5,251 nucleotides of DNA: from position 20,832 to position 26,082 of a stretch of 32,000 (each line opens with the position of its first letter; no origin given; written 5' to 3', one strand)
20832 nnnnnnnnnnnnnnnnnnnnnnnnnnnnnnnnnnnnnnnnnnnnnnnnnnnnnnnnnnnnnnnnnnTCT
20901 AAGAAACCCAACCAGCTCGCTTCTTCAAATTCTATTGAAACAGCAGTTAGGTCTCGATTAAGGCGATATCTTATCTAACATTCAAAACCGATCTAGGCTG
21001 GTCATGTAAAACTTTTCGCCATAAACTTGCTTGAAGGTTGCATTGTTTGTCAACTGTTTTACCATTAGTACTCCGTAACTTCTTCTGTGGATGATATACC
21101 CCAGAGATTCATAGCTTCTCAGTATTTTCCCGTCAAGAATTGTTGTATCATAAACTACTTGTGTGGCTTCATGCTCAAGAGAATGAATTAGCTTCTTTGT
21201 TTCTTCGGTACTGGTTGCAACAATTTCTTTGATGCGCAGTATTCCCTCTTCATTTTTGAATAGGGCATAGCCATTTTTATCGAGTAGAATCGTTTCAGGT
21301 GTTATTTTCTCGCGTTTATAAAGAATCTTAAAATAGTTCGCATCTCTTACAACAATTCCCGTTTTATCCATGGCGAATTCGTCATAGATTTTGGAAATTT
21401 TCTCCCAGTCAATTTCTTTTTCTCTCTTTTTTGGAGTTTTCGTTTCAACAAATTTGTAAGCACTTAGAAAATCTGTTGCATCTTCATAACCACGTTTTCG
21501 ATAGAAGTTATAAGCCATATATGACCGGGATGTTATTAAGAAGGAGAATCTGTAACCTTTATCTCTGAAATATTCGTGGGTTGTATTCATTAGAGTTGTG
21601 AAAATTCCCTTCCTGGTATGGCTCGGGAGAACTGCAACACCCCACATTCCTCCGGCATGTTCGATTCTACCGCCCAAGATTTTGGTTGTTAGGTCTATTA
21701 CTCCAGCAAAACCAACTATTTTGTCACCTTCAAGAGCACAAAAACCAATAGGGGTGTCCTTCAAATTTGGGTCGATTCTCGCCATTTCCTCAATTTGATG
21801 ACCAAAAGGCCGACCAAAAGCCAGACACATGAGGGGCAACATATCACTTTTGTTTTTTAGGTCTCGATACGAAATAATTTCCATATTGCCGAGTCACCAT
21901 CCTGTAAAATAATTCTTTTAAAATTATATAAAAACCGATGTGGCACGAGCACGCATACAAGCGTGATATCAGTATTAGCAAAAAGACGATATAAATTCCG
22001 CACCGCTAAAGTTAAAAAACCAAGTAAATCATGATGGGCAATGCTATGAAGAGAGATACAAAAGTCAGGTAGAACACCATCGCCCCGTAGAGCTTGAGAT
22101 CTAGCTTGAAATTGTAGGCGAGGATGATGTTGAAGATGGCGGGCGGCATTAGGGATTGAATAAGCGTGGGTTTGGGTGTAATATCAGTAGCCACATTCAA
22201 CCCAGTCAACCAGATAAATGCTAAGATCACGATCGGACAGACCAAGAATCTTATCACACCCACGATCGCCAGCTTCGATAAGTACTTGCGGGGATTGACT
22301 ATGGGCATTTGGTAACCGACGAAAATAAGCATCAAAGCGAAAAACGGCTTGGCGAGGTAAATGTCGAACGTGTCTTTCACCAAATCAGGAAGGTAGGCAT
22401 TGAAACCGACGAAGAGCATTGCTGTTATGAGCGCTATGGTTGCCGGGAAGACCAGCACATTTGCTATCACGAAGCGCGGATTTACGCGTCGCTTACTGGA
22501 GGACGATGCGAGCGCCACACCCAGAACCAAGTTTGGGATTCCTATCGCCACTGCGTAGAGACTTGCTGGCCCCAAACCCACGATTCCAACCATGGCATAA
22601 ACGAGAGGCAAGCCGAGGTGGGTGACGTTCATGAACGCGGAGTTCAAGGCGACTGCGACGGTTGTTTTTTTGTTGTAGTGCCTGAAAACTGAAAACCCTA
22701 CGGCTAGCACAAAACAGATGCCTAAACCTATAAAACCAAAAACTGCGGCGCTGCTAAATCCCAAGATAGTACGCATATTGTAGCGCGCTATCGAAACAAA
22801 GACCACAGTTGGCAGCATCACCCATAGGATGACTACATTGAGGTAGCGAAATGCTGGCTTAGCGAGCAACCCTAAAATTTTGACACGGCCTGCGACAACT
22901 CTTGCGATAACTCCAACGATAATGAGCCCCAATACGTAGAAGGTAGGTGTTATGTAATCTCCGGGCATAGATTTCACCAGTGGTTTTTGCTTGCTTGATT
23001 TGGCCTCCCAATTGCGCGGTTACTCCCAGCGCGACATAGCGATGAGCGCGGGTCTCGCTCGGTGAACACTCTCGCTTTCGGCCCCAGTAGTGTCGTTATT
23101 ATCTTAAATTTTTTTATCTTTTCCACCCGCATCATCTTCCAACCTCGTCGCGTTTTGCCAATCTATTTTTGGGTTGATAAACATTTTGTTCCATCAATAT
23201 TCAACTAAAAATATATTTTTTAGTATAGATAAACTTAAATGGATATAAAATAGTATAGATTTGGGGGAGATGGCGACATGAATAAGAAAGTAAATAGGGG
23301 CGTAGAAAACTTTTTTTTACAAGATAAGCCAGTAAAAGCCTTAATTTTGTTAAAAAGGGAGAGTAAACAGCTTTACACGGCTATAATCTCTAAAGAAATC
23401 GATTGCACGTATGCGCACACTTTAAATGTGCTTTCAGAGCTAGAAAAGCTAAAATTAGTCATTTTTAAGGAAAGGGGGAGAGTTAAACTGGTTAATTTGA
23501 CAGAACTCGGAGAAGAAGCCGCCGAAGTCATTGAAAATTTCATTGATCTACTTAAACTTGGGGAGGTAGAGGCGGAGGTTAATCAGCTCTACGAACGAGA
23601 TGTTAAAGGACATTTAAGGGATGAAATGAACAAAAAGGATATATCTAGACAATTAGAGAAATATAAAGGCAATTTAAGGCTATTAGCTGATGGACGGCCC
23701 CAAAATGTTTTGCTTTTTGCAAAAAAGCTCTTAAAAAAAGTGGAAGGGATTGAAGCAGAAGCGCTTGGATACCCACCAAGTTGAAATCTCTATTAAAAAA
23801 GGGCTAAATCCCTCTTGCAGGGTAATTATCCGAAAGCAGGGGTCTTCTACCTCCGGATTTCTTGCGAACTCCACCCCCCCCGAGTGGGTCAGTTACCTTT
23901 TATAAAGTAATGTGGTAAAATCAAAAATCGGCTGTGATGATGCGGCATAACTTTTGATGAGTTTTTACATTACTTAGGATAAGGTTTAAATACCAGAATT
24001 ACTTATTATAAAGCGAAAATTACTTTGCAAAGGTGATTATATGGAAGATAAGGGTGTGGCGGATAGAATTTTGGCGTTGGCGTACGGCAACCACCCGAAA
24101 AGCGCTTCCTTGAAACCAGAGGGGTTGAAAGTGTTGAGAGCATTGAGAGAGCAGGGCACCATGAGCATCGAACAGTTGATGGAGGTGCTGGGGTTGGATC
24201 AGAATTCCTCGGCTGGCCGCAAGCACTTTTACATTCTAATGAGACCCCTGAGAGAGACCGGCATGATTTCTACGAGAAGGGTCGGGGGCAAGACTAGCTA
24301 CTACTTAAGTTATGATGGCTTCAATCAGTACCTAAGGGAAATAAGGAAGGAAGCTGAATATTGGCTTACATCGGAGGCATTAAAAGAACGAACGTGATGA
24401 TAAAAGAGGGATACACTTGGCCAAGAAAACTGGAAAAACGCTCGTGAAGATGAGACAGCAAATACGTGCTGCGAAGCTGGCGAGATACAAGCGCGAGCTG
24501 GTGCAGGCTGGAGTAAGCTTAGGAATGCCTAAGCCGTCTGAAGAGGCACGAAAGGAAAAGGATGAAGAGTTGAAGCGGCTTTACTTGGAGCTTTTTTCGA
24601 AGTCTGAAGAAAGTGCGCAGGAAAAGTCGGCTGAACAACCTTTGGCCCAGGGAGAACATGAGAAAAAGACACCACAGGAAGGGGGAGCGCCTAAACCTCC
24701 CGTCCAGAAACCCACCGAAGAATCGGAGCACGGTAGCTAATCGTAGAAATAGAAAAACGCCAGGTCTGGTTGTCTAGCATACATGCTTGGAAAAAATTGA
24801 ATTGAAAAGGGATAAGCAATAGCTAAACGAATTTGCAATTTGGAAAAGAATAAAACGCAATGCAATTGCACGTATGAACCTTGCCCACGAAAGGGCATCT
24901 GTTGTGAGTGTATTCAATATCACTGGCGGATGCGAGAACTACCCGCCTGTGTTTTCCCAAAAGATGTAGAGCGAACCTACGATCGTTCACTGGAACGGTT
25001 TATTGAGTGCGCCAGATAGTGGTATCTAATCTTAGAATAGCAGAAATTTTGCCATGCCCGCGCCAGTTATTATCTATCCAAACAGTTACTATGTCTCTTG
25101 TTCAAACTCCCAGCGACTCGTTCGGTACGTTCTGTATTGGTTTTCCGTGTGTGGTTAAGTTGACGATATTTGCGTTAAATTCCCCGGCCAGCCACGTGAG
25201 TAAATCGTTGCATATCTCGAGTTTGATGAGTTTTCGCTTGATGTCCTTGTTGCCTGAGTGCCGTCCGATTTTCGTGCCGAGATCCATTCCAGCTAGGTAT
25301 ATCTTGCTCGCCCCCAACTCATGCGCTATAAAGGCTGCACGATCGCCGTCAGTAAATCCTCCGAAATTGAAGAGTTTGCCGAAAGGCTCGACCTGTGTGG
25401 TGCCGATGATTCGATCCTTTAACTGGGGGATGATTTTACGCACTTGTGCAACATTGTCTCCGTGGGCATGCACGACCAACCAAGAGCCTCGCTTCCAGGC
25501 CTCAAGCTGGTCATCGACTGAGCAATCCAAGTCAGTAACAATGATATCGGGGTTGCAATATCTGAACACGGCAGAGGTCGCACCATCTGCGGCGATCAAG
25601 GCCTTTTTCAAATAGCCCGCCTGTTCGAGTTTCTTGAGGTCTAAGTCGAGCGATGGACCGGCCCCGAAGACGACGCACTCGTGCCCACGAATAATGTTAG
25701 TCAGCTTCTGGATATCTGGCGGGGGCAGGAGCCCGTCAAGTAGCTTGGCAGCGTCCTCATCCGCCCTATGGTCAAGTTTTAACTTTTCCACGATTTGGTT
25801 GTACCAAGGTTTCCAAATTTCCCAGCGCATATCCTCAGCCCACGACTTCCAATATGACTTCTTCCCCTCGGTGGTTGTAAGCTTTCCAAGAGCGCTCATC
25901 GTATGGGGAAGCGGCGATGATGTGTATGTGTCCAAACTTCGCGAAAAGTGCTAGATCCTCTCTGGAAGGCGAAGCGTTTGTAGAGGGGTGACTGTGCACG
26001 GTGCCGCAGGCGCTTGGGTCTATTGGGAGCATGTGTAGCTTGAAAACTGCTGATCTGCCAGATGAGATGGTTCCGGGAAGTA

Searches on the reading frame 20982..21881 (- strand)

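Call 10: search_protein_families(library=pfam, proteins=[window:20982-21881:-])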
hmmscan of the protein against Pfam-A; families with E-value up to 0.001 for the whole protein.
window:20982-21881:- (299 aa): 4 families
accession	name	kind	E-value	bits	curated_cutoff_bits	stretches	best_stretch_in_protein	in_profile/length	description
PF13527.13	Acetyltransf_9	-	3.3e-17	63.1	25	1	12-133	11-125/127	Acetyltransferase (GNAT) domain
PF00583.31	Acetyltransf_1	-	1e-11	45.5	20.7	1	28-132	16-116/116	Acetyltransferase (GNAT) family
PF13508.13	Acetyltransf_7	-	1.2e-09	38.8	27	1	47-133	6-83/84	Acetyltransferase (GNAT) domain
PF13673.13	Acetyltransf_10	-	5.8e-05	23.5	23.6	1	46-135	33-110/128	Acetyltransferase (GNAT) domain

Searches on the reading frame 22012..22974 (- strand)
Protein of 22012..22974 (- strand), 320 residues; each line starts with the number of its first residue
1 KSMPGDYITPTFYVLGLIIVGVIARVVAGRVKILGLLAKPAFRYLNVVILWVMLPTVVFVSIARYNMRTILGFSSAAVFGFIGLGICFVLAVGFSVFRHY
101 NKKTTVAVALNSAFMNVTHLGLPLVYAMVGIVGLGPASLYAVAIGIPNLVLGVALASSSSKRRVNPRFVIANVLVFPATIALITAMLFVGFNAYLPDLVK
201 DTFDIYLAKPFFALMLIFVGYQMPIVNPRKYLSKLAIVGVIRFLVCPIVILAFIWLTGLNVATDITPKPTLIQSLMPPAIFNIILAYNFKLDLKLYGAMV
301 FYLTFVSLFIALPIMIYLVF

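Call 10: search_protein_families(library=pfam, proteins=[window:22012-22974:-])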
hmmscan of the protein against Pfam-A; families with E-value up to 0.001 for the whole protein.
window:22012-22974:- (320 aa): 1 family
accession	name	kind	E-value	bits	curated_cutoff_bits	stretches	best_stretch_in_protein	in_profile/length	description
PF03547.23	Mem_trans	-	5e-13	48.8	25.7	1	32-311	21-339/343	Membrane transport protein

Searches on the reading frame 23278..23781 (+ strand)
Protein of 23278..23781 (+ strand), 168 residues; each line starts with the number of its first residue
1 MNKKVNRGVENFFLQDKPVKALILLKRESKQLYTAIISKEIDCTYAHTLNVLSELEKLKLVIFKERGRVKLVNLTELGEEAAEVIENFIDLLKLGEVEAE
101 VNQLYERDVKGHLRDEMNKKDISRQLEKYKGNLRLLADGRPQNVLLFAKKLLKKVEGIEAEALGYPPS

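Call 60: search_protein_families(library=pfam, proteins=[window:23278-23781:+], max_evalue=0.001)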
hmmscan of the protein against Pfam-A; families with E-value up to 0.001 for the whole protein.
window:23278-23781:+ (168 aa): 2 families
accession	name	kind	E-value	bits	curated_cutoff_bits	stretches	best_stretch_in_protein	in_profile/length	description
PF14277.12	DUF4364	-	0.00042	20.6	26.9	1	29-104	18-92/162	Domain of unknown function (DUF4364)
PF22665.2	DUF6293_C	-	0.0008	20.3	27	0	50-84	66-100/101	DUF6293 C-terminal winged helix domain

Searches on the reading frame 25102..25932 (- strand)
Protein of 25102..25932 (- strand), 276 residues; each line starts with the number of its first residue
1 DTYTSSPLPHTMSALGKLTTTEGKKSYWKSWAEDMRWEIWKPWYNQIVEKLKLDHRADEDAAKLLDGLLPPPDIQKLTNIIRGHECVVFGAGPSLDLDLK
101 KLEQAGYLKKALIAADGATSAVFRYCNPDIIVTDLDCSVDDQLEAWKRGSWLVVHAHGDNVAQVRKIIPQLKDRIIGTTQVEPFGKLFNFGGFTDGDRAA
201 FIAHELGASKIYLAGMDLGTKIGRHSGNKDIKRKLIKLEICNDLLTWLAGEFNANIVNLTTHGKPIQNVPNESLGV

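Call 60: search_protein_families(library=pfam, proteins=[window:25102-25932:-], max_evalue=0.001)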
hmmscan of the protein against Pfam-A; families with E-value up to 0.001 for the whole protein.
window:25102-25932:- (276 aa): 1 family
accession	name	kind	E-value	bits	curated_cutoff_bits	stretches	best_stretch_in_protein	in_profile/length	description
PF01973.23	MptE-like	-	2.5e-25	89.6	34.6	1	72-221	13-169/171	6-hydroxymethylpterin diphosphokinase MptE-like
